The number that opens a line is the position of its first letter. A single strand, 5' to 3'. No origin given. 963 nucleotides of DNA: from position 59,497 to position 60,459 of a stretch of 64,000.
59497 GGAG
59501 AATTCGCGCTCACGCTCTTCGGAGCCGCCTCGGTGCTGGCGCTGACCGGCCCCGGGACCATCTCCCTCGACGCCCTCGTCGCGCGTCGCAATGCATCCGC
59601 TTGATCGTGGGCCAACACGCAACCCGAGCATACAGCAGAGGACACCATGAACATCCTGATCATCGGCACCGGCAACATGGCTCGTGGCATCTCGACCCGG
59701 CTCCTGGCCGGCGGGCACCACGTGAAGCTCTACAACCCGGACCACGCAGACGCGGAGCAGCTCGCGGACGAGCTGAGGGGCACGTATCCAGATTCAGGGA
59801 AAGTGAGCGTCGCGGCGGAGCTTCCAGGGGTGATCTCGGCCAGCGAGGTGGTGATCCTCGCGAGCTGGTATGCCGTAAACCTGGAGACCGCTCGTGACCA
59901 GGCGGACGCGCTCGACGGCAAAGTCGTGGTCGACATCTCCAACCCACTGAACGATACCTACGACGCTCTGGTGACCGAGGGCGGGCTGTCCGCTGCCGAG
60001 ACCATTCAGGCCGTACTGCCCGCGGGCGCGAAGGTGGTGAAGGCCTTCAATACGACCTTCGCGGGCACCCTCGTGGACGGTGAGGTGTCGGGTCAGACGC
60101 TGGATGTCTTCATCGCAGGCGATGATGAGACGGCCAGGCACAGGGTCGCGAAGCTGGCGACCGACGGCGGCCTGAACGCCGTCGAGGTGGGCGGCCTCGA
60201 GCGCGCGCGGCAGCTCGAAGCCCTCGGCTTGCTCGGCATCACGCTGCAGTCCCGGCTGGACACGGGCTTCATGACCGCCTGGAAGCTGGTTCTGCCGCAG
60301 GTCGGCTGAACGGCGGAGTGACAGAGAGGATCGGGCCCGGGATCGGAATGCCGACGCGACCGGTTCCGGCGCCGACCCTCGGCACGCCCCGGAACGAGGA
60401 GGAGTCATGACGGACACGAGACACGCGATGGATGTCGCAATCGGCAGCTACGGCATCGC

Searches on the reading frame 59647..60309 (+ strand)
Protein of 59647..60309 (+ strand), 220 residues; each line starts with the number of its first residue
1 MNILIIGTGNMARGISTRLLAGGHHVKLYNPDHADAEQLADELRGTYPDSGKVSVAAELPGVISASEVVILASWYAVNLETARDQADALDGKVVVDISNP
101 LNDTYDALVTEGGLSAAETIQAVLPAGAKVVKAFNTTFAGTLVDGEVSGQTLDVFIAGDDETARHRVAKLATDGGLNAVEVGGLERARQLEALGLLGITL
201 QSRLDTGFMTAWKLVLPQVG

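Call 69: search_protein_families(library=pfam, proteins=[window:59647-60309:+], max_evalue=0.0001)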
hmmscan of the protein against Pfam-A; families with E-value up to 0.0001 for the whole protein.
window:59647-60309:+ (220 aa): 3 families
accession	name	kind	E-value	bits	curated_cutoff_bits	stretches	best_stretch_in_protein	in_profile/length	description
PF03807.23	F420_oxidored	-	1.4e-12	48.4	21.6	1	3-100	2-94/94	NADP oxidoreductase coenzyme F420-dependent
PF01488.26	Shikimate_DH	-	3.4e-07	30.9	24.3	1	2-102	14-116/138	Shikimate / quinate 5-dehydrogenase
PF03446.21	NAD_binding_2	-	3.5e-05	24.3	21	1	3-99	2-94/161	NAD binding domain of 6-phosphogluconate dehydrogenase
